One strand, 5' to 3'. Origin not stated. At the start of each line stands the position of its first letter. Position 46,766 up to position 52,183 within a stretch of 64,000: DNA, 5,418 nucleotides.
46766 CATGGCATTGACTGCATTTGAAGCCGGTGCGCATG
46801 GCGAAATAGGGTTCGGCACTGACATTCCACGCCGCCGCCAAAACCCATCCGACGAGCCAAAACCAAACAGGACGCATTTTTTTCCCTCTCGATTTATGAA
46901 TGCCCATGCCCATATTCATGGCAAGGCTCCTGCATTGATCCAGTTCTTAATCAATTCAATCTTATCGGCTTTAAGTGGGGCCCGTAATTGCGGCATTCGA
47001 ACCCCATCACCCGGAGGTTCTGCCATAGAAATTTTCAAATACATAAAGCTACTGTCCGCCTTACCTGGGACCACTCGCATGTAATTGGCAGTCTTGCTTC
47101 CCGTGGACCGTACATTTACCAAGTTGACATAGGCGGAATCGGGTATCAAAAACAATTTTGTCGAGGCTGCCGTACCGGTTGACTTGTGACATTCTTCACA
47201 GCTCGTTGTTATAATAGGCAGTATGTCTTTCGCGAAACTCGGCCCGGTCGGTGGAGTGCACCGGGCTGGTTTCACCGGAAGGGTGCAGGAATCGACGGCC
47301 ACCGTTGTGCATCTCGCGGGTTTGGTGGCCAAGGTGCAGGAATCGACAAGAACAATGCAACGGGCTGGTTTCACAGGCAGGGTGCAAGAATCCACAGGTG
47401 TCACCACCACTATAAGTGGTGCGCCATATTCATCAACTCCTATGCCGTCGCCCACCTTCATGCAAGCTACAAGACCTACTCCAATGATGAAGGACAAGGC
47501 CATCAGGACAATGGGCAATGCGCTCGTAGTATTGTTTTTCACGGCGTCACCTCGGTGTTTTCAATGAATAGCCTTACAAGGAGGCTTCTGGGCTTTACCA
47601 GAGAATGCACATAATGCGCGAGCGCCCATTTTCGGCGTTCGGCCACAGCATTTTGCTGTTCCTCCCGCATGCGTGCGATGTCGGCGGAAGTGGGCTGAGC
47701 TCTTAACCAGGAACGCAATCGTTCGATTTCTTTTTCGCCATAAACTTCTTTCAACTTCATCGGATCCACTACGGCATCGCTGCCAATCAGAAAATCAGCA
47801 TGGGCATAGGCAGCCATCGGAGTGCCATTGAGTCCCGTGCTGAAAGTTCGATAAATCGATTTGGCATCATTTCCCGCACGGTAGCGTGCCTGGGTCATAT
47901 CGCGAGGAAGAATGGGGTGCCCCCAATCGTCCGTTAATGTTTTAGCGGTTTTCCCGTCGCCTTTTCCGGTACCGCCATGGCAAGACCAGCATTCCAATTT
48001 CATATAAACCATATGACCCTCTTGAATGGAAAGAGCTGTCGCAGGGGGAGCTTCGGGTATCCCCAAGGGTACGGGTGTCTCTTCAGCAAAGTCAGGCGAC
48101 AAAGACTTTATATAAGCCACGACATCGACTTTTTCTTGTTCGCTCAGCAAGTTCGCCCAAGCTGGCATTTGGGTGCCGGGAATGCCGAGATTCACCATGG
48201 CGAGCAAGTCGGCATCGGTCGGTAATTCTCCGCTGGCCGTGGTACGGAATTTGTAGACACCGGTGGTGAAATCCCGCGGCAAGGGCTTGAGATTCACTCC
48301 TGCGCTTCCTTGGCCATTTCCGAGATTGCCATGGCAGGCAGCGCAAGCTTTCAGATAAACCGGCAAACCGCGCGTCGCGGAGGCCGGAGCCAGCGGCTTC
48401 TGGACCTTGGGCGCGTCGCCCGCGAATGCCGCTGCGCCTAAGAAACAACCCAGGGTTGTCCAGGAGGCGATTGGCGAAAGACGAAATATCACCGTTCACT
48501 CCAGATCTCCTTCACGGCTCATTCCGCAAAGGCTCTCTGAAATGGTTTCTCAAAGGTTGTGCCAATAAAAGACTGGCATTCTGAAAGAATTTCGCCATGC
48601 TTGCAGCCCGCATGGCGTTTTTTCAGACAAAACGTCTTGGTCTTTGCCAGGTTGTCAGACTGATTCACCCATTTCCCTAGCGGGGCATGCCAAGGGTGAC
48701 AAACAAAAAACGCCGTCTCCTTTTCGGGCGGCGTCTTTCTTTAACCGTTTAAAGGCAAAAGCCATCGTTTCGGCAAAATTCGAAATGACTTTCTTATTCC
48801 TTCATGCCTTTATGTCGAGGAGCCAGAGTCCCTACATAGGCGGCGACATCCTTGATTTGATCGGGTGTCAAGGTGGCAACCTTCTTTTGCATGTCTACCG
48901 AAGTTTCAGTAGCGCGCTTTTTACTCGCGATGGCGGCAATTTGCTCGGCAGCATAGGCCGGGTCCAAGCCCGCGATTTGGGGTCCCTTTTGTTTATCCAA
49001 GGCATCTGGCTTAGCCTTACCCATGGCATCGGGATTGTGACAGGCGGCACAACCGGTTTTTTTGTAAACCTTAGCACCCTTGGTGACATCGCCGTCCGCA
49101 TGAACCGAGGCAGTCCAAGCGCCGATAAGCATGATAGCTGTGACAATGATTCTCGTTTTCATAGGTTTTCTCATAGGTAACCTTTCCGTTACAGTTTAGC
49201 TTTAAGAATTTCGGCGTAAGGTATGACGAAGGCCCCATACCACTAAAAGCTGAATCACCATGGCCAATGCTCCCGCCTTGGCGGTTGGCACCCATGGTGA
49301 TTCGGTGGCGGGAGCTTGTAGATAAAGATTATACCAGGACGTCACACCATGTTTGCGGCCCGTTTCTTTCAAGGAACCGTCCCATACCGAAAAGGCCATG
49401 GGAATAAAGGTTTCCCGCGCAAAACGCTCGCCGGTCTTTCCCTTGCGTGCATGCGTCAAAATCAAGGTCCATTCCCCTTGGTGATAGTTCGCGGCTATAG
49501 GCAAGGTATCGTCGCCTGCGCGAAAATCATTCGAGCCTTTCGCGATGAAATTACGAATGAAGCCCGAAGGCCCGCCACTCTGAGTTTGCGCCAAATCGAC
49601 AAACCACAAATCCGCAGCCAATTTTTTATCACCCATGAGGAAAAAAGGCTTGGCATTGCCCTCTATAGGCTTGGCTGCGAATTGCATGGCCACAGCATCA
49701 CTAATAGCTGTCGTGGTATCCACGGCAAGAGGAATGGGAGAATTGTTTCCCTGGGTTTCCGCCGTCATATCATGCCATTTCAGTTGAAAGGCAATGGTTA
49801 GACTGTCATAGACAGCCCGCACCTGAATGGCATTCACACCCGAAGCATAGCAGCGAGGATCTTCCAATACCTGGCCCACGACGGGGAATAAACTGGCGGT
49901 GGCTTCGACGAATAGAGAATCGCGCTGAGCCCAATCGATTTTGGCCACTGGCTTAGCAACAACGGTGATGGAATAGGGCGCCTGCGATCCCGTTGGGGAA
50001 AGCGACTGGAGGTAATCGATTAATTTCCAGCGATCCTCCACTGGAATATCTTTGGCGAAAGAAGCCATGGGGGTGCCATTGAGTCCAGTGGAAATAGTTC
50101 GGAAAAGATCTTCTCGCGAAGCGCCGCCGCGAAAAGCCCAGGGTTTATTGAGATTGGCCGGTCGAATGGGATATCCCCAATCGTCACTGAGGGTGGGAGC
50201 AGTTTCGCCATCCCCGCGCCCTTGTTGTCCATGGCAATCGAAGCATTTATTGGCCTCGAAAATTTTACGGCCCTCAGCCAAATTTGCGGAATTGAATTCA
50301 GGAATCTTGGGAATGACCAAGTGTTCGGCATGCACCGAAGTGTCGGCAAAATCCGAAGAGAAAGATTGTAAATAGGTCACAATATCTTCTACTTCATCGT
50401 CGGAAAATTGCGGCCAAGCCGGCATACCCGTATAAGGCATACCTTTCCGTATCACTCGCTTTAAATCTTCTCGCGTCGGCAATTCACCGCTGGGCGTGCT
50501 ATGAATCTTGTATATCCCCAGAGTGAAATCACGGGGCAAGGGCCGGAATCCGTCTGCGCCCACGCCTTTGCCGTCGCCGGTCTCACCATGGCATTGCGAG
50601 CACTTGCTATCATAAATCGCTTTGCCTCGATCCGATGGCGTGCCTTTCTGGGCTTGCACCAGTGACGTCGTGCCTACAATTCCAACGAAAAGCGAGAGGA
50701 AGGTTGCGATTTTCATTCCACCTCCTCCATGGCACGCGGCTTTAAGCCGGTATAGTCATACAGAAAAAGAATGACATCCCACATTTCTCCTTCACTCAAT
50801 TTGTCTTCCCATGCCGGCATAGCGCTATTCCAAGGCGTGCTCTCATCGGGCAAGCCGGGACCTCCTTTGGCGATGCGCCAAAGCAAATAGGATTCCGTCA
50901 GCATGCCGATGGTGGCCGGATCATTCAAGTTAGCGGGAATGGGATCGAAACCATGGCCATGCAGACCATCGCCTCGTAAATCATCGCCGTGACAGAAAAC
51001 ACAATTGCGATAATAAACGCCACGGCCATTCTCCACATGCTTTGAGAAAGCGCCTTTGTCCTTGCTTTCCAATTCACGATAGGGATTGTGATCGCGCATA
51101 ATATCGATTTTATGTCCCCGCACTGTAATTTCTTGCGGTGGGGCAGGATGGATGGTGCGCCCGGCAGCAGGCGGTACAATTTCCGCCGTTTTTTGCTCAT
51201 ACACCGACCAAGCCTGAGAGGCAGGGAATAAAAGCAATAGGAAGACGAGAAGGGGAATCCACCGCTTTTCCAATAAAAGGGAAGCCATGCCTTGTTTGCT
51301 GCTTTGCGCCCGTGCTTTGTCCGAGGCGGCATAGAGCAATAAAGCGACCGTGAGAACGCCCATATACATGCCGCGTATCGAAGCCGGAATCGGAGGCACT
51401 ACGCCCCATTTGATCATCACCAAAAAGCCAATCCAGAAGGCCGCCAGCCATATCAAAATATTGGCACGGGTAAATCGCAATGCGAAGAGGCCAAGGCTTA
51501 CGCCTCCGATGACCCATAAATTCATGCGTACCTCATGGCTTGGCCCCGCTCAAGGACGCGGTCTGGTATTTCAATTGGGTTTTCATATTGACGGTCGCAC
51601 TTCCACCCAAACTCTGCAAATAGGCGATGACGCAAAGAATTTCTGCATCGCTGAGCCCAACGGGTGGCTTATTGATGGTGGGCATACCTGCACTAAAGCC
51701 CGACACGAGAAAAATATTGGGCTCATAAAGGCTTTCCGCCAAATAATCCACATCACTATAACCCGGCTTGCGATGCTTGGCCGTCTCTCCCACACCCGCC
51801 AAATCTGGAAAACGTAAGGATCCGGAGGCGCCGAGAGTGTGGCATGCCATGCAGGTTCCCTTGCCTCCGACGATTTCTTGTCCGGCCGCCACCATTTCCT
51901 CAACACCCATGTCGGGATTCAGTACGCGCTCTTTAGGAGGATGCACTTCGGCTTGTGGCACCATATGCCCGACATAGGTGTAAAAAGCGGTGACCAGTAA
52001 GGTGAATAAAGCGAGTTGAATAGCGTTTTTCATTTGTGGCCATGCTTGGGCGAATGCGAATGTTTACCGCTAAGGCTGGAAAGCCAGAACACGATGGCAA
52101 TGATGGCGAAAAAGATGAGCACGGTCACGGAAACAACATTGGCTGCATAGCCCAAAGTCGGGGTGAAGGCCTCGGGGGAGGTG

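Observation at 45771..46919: Exported protein with a single CxxCH site and beta-barrel-like C-terminus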

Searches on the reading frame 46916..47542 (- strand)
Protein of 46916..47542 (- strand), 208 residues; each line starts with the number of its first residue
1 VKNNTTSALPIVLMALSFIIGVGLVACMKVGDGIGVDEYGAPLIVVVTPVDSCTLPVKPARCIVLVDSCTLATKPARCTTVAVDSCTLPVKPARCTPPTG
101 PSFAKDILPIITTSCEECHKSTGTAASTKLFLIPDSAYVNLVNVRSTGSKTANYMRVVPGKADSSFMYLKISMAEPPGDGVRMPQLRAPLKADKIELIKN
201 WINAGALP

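Call 4: search_protein_families(library=pfam, proteins=[window:46916-47542:-], max_evalue=1)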
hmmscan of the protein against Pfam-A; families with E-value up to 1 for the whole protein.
window:46916-47542:- (208 aa): 1 family
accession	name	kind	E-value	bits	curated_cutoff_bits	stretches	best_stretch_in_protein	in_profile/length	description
PF22297.1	PccH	-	0.043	14.3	24.4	1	103-154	2-47/133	PccH Cytochrome c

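Call 5: search_protein_families(library=ncbifam, proteins=[window:46916-47542:-], max_evalue=1)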
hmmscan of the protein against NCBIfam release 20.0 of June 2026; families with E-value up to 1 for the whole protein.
window:46916-47542:- (208 aa): 2 families
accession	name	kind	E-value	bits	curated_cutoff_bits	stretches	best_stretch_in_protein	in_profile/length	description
TIGR03806.1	chp_HNE_0200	subfamily_domain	3.6e-09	36.2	313.3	1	113-203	219-312/314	SO2930 family diheme c-type cytochrome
TIGR00827.1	EIIC-GAT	subfamily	0.068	12.1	542.2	1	5-57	6-57/407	galactitol-specific PTS transporter subunit IIC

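Call 47: find_homologous_proteins(query=window:46919-47542:-, max_evalue=0.001)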
Query window:46919-47542:- (208 aa): 8 proteins with E <= 0.001 among 243 candidates.
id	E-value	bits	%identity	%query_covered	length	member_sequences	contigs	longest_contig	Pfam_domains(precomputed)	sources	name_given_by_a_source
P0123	8.6e-132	455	100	100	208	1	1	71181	-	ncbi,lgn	-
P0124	9.4e-73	262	63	100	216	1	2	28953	-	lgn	-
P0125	5.3e-34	136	44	88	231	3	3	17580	-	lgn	-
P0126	1.2e-28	118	42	97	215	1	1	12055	-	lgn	-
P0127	2.3e-23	101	53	53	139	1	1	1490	-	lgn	-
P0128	3.2e-22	97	39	97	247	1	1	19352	-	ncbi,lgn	-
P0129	2.3e-15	75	34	95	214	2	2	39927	-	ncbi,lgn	-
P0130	1.6e-13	69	46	49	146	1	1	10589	-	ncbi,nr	ncbi:MAG: hypothetical protein M3O36_05775 [Myxococcota bacterium]|nr:hypothetical protein [Myxococc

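Call 75: predict_structure(alignment_id=A3)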
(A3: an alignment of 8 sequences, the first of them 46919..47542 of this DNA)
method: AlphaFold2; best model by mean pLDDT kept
length: 208 residues; sequences in the alignment: 8
mean_pLDDT: 63.6   pTM: 0.52
mean pLDDT of the five models: 63.6, 62.0, 61.3, 60.0, 52.4
residues with pLDDT >= 90: 39; 70-90: 54; 50-70: 38; < 50: 77
segments of 3 or more residues with pLDDT < 50: 1-7, 18-82, 123-127
pLDDT, mean of each block of 10 residues (from residue 1): 46 51 37 36 35 31 33 38 61 66 91 76 52 80 77 84 92 85 85 96 91
secondary structure, 60 per line:
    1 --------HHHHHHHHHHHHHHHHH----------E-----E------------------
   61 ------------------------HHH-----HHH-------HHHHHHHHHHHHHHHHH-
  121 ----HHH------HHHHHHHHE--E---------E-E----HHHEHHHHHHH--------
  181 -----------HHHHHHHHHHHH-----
elements in order: H9-25 H103-119 H134-141 H166-172 H192-203

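Call 78: fold_search(model_id=the predicted structure, library=pdb)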
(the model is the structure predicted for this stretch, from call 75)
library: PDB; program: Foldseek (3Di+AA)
matches with E <= 10: 4; with E <= 0.001: 0
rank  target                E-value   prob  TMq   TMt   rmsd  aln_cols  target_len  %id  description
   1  5c2v_A                1.2e-02  0.98  0.30  0.10   7.6       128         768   23  Kuenenia stuttgartiensis Hydrazine Synthase (released 2015-10-14)
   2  5c2v_D                1.2e-02  0.97  0.30  0.09   7.6       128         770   23  Kuenenia stuttgartiensis Hydrazine Synthase (released 2015-10-14)
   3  3wev_A                4.3e+00  0.02  0.17  0.06  10.9       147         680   14  Crystal structure of the Schiff base intermediate of L-Lys epsilon-oxidase from Marinomonas mediterranea with L-Lys (released 2013-09-04)
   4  5ljm                  9.8e+00  0.01  0.13  0.13  13.3       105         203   13  Structure of SPATA2 PUB domain (released 2016-08-24)

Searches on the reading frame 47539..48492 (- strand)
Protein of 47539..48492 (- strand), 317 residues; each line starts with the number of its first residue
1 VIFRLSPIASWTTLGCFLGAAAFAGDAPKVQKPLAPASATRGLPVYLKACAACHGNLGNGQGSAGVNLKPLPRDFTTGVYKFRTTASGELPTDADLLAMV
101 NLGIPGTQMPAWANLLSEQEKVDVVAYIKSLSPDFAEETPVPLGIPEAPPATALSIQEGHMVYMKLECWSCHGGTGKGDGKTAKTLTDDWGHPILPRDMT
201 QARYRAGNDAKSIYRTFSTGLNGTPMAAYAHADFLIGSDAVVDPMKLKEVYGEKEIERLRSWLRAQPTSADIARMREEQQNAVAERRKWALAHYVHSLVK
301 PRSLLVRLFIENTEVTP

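Call 6: search_protein_families(library=pfam, proteins=[window:47539-48492:-], max_evalue=0.01)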
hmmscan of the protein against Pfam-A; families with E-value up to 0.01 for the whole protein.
window:47539-48492:- (317 aa): 3 families
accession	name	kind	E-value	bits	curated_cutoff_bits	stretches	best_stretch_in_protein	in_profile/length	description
PF13442.11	Cytochrome_CBB3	-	1e-15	58.3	27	2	38-128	2-68/68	Cytochrome C oxidase, cbb3-type, subunit III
PF00034.26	Cytochrom_C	-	2e-15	58.3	21.3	2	41-132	3-90/90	Cytochrome c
PF09086.16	DUF1924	-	0.0061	17.3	22.5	0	164-185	25-46/96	Domain of unknown function (DUF1924)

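Call 7: search_protein_families(library=ncbifam, proteins=[window:47539-48492:-], max_evalue=0.001)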
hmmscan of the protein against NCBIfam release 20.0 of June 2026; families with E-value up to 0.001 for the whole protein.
window:47539-48492:- (317 aa): 6 families
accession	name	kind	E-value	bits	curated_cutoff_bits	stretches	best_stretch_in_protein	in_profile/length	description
TIGR00782.1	ccoP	equivalog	4.2e-13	49.2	179.95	1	31-132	195-282/285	cytochrome-c oxidase, cbb3-type subunit III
NF011054.0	PRK14486.1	equivalog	1.2e-12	48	447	1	38-131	214-290/294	putative bifunctional cbb3-type cytochrome c oxidase subunit II/cytochrome c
NF033864.1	cytochrome579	equivalog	1.4e-07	31.4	280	0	37-85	47-97/179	cytochrome 579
NF050122.1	bc1_QcrC_actin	exception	6.4e-07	28.9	200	0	28-63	30-65/253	cytochrome bc1 complex diheme cytochrome c subunit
NF045930.1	Cytc6PetJCyano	equivalog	1.8e-06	27.9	135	0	148-186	20-56/110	cytochrome c6 PetJ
TIGR03872.1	cytochrome_MoxG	equivalog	6.1e-05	23.2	147.8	0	41-131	46-121/133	cytochrome c(L), periplasmic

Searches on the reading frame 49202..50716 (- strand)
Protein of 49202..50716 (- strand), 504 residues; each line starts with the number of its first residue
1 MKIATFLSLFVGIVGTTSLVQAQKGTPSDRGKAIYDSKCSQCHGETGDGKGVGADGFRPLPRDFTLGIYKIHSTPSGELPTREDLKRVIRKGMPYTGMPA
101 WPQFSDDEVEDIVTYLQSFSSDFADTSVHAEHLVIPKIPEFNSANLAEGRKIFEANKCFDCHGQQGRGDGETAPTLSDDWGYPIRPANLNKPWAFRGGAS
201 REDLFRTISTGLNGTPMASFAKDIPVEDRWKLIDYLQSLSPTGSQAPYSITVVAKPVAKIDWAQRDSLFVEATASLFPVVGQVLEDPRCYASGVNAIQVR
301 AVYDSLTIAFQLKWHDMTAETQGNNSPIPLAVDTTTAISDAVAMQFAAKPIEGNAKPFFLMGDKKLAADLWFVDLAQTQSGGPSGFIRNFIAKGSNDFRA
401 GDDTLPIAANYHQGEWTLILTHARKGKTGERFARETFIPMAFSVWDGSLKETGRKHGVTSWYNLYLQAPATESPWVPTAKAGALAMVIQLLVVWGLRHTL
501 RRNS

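Call 6: search_protein_families(library=pfam, proteins=[window:49202-50716:-], max_evalue=0.01)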
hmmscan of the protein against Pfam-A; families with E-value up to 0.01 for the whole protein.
window:49202-50716:- (504 aa): 4 families
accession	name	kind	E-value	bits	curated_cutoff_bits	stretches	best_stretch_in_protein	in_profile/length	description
PF13442.11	Cytochrome_CBB3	-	4.5e-25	88.2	27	2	29-116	4-68/68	Cytochrome C oxidase, cbb3-type, subunit III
PF00034.26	Cytochrom_C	-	2.3e-23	83.7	21.3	2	29-118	2-88/90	Cytochrome c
PF09459.16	EB_dh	-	1.9e-09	38.4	33.3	1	272-348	7-75/236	Ethylbenzene dehydrogenase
PF14495.11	Cytochrom_C550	-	0.0049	17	27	0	141-164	21-43/136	Cytochrome c-550 domain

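Call 7: search_protein_families(library=ncbifam, proteins=[window:49202-50716:-], max_evalue=0.001)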
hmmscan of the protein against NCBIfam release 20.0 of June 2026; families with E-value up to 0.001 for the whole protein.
window:49202-50716:- (504 aa): 10 families
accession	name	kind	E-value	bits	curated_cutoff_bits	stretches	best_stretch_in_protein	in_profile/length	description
NF011054.0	PRK14486.1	equivalog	1.1e-19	71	447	2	142-239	211-290/294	putative bifunctional cbb3-type cytochrome c oxidase subunit II/cytochrome c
TIGR00782.1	ccoP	equivalog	8.1e-13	48.3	179.95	1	28-180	107-238/285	cytochrome-c oxidase, cbb3-type subunit III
TIGR03477.1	DMSO_red_II_gam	subfamily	9.7e-13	47.9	169.85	1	266-464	17-204/206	DMSO reductase family type II enzyme, heme b subunit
NF033864.1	cytochrome579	equivalog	6.2e-10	39.1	280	1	31-69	52-92/179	cytochrome 579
NF050122.1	bc1_QcrC_actin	exception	1e-09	38.1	200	1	26-178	39-171/253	cytochrome bc1 complex diheme cytochrome c subunit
NF045773.1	cytochro_C550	exception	1.1e-06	28.5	125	0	23-50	44-71/118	cytochrome c550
TIGR03872.1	cytochrome_MoxG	equivalog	1.2e-06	28.7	147.8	0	143-184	41-80/133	cytochrome c(L), periplasmic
NF045774.1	cytochro_C551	exception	2.1e-06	27.7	118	0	24-49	35-60/110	cytochrome c551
NF045930.1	Cytc6PetJCyano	equivalog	3.9e-05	23.6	135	0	7-45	7-45/110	cytochrome c6 PetJ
NF040606.1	CytoC_perox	subfamily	0.00017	20.9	150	0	138-171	290-322/524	di-heme-cytochrome C peroxidase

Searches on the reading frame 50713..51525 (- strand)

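Call 6: search_protein_families(library=pfam, proteins=[window:50713-51525:-], max_evalue=0.01)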
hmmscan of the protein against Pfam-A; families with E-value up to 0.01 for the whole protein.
window:50713-51525:- (270 aa): 2 families
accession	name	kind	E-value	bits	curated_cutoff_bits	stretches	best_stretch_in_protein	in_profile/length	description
PF13442.11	Cytochrome_CBB3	-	1e-08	35.8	27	1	164-255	3-68/68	Cytochrome C oxidase, cbb3-type, subunit III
PF00034.26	Cytochrom_C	-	1.3e-06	30.1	21.3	1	164-255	1-86/90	Cytochrome c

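Call 7: search_protein_families(library=ncbifam, proteins=[window:50713-51525:-], max_evalue=0.001)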
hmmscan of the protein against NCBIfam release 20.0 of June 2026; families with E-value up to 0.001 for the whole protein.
window:50713-51525:- (270 aa): 3 families
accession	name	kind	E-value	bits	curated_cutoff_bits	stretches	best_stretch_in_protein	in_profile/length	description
NF011054.0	PRK14486.1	equivalog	4.9e-06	26.3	447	1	163-256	214-288/294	putative bifunctional cbb3-type cytochrome c oxidase subunit II/cytochrome c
TIGR04494.1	c550_PedF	equivalog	0.00033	20.6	122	0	141-189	35-76/133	cytochrome c-550 PedF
NF033864.1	cytochrome579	equivalog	0.00058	19.7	280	1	160-226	51-113/179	cytochrome 579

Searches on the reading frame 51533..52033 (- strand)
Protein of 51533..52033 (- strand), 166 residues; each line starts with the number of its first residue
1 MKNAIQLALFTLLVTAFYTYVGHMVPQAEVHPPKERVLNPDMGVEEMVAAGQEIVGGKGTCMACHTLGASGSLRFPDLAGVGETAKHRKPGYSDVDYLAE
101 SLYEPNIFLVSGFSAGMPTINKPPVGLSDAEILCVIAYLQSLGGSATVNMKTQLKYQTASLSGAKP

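Call 6: search_protein_families(library=pfam, proteins=[window:51533-52033:-], max_evalue=0.01)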
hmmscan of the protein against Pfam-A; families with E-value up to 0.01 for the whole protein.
window:51533-52033:- (166 aa): 2 families
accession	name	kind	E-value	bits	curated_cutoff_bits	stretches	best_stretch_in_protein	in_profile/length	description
PF00034.26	Cytochrom_C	-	8e-08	33.9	21.3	1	48-142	1-89/90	Cytochrome c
PF13442.11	Cytochrome_CBB3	-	0.00045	20.9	27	1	48-139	3-68/68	Cytochrome C oxidase, cbb3-type, subunit III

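Call 7: search_protein_families(library=ncbifam, proteins=[window:51533-52033:-], max_evalue=0.001)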
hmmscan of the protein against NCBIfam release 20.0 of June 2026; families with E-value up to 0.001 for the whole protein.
window:51533-52033:- (166 aa): 4 families
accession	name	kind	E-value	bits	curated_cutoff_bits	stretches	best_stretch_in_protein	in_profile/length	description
NF050122.1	bc1_QcrC_actin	exception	6.6e-06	25.6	200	0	34-85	28-76/253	cytochrome bc1 complex diheme cytochrome c subunit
TIGR02603.1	CxxCH_TIGR02603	domain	4.4e-05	23.5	68.15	1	49-115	4-60/134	putative heme-binding domain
NF033864.1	cytochrome579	equivalog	0.00055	19.7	280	1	37-81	37-80/179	cytochrome 579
TIGR04485.1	thiosulf_SoxX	equivalog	0.00071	20.2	61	0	58-141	2-77/78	sulfur oxidation c-type cytochrome SoxX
